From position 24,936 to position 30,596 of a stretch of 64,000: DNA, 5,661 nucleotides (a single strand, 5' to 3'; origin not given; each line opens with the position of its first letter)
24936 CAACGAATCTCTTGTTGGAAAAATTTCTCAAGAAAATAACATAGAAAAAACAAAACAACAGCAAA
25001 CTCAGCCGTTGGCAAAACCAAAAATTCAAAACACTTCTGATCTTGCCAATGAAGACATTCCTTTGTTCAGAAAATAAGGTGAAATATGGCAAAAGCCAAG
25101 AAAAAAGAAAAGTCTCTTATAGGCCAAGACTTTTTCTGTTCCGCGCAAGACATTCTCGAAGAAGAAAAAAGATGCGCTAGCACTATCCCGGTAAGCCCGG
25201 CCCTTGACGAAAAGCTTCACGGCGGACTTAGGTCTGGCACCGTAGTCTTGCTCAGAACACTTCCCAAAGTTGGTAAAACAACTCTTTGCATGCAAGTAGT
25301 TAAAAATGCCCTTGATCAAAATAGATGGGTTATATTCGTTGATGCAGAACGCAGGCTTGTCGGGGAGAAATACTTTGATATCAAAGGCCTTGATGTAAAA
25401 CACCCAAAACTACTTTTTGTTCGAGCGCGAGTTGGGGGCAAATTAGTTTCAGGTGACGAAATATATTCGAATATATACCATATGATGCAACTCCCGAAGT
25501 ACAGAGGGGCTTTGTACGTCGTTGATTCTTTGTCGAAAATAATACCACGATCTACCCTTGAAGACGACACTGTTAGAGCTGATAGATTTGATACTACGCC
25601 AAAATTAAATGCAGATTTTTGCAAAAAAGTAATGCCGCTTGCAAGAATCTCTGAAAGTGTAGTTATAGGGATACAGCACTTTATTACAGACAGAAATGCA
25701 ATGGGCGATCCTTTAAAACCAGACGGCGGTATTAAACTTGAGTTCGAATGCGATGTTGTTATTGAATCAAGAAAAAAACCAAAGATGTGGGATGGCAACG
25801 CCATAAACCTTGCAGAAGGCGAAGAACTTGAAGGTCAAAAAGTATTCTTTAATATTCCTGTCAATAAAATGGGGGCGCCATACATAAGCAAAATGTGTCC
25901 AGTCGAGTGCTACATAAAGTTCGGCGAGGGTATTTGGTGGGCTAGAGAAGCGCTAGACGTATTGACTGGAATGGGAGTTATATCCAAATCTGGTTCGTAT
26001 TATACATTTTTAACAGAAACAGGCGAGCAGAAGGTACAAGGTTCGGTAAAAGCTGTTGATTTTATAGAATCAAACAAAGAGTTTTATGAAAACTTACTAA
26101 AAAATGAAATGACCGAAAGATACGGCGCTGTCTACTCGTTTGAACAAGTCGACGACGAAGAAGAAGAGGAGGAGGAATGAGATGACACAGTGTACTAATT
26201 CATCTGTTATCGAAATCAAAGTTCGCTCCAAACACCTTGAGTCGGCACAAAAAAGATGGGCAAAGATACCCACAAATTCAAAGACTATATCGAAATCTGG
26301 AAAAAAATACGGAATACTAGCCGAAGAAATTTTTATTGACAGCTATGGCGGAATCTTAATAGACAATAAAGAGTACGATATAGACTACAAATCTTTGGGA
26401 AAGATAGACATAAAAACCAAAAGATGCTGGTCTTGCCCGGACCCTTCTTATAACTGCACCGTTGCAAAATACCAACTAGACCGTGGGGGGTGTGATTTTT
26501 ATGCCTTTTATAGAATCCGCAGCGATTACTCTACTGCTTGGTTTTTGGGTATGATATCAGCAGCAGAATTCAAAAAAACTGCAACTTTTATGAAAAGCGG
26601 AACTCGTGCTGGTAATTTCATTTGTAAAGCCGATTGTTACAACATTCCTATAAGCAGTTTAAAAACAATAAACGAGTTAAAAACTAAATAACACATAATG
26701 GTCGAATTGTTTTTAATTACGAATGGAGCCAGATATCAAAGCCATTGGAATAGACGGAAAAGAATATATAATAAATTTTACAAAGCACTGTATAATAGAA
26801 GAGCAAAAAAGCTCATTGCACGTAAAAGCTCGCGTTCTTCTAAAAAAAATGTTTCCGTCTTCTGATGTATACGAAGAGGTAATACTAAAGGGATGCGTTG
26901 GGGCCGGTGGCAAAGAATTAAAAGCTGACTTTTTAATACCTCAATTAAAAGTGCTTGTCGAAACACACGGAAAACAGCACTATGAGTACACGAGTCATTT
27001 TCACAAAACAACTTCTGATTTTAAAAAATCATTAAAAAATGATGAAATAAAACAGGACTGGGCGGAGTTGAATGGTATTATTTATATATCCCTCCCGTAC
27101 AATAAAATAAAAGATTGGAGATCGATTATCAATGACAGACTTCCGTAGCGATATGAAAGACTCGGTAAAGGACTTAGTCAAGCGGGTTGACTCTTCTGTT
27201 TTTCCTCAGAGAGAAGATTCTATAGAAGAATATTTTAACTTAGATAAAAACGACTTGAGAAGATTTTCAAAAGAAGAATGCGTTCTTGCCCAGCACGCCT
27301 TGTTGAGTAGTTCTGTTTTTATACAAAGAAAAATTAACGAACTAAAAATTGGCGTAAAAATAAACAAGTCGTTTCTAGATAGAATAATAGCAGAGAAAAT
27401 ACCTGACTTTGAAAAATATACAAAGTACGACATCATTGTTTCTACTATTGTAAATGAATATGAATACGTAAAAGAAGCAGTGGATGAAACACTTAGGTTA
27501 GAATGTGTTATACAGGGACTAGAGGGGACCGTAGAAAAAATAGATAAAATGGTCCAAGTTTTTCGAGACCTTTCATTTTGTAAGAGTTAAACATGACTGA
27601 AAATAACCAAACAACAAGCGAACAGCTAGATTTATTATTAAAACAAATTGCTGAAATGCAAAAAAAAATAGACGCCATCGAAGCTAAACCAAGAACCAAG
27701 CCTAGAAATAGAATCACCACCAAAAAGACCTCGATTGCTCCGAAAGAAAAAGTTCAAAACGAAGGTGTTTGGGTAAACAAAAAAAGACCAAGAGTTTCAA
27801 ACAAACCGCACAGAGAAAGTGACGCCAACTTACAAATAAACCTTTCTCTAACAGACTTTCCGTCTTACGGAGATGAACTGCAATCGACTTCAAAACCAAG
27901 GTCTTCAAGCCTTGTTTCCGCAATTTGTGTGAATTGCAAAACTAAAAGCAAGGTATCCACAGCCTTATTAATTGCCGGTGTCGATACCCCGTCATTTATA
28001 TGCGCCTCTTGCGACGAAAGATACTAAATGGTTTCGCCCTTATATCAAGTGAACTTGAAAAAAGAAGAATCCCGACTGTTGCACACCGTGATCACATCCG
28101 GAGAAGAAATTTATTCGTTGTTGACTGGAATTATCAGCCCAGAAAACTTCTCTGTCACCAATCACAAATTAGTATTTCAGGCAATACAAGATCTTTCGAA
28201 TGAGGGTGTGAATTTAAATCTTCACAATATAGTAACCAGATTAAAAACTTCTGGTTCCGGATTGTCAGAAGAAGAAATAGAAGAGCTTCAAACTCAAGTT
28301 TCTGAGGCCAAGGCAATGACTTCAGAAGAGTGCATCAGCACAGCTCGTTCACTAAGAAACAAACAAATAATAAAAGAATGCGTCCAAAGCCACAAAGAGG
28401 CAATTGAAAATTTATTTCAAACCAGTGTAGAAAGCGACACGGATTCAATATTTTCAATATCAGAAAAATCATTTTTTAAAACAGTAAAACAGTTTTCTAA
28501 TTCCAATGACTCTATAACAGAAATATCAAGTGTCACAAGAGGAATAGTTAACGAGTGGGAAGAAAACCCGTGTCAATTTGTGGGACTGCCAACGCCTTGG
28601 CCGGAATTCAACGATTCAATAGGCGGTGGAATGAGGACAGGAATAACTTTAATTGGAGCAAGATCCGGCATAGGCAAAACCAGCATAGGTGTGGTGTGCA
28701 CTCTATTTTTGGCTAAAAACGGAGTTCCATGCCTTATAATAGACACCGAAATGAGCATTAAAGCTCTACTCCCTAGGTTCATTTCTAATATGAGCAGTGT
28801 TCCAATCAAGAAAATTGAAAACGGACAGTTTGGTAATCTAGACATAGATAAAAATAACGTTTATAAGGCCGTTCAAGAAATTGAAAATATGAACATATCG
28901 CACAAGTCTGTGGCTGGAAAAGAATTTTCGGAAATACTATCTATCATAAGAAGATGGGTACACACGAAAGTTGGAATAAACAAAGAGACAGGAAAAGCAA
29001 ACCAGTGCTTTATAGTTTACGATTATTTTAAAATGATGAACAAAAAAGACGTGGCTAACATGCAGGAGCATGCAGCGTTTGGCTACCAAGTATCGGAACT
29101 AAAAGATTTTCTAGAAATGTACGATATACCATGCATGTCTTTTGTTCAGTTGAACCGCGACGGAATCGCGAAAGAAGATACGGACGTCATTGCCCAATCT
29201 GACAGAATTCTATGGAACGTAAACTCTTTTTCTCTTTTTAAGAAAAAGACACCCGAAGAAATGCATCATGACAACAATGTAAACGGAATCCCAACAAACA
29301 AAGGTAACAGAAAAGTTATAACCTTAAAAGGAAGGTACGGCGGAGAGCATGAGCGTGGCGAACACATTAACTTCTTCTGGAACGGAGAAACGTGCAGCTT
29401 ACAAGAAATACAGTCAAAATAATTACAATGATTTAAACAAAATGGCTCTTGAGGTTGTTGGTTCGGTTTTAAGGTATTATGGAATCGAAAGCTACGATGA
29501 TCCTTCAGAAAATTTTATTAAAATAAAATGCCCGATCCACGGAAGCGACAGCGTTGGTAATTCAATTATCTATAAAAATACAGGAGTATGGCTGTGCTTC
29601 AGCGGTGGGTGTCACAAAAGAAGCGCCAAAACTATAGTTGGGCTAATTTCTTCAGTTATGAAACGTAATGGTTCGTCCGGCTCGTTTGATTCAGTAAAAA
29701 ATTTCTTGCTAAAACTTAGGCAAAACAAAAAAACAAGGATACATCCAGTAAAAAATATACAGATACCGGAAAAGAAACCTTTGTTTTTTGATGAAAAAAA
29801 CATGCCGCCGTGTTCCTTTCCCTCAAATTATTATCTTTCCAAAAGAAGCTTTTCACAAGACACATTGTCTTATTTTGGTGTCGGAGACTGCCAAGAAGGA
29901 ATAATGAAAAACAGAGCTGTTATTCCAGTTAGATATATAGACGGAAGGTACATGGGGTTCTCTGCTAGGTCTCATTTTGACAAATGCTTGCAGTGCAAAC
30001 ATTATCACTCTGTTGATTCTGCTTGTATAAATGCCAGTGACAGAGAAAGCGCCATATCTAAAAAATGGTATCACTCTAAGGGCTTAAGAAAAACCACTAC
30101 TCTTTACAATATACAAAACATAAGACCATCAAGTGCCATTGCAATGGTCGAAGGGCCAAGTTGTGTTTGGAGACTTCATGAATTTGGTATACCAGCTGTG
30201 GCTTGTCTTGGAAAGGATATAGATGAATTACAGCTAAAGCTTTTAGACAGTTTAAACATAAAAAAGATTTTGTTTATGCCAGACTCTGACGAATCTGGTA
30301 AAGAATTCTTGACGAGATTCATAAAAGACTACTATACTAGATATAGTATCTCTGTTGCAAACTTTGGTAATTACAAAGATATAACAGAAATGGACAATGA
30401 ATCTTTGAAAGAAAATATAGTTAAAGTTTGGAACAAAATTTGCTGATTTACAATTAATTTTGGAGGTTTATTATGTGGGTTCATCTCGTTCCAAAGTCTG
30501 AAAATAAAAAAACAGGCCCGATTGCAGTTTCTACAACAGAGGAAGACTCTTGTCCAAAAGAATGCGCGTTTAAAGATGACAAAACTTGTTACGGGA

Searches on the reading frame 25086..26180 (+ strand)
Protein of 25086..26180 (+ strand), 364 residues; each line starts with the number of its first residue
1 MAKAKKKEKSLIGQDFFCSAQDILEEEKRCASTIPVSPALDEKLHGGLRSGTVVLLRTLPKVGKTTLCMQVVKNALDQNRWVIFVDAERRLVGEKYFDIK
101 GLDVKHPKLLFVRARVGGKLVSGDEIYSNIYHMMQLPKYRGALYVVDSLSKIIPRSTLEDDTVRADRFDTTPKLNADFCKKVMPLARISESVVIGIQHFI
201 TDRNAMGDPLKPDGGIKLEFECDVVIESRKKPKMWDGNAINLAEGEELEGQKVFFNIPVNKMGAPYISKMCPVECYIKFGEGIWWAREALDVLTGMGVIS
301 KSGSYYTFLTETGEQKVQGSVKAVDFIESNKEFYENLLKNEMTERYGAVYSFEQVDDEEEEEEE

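Call 55: search_protein_families(library=pfam, proteins=[window:25086-26180:+], max_evalue=0.001)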
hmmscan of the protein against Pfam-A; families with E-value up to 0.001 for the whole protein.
window:25086-26180:+ (364 aa): 3 families
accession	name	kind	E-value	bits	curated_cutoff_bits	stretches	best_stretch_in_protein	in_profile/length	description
PF00154.27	RecA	-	7.3e-09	35.9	27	1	38-283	38-261/262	recA bacterial DNA recombination protein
PF06745.19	ATPase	-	9.7e-05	22.3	26.6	1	39-89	7-58/231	KaiC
PF21096.2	RecA_C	-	0.00012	22.6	27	1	290-337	4-48/57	RecA C-terminal domain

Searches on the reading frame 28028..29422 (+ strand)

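Call 16: search_protein_families(library=phrogs, proteins=[window:28028-29422:+], max_evalue=0.0001)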
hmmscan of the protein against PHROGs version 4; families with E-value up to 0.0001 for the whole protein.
window:28028-29422:+ (464 aa): 4 families
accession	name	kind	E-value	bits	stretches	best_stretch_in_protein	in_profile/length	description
phrog_19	-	DNA, RNA and nucleotide metabolism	4.3e-43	149.1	1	14-461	164-581/621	DnaB-like replicative helicase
phrog_239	-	DNA, RNA and nucleotide metabolism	2.2e-17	64.3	1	165-461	322-599/801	DNA primase/helicase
phrog_243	-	DNA, RNA and nucleotide metabolism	8.5e-12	45.6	1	187-382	18-198/273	DnaB-like replicative helicase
phrog_8337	-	DNA, RNA and nucleotide metabolism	1e-05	26.1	1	187-246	50-112/273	DNA repair protein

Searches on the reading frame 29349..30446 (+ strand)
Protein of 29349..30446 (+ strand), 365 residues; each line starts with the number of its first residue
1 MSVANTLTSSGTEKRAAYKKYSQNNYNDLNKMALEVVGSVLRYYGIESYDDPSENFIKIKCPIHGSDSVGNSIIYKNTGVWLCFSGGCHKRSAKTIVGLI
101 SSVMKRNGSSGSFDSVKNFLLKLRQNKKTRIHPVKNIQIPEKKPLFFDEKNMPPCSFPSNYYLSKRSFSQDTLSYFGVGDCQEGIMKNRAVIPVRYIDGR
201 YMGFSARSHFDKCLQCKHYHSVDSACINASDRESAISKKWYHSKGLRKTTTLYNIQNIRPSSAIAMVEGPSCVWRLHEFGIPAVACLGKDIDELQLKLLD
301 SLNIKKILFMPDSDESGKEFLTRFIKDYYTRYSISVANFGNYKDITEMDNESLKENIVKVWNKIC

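Call 16: search_protein_families(library=phrogs, proteins=[window:29349-30446:+], max_evalue=0.0001)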
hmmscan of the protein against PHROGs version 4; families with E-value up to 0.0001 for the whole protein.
window:29349-30446:+ (365 aa): 5 families
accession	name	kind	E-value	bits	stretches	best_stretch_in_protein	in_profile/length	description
phrog_47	-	DNA, RNA and nucleotide metabolism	3.7e-30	106.2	1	37-357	31-330/947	DNA primase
phrog_239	-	DNA, RNA and nucleotide metabolism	5.9e-13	49.6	1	50-362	34-311/801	DNA primase/helicase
phrog_849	-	DNA, RNA and nucleotide metabolism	6.6e-09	36.2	1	232-361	210-340/435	DNA primase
phrog_6088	-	DNA, RNA and nucleotide metabolism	7.3e-07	29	1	60-323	25-252/772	DNA primase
phrog_6444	-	DNA, RNA and nucleotide metabolism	6.4e-06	26.2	1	248-330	242-328/577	DNA primase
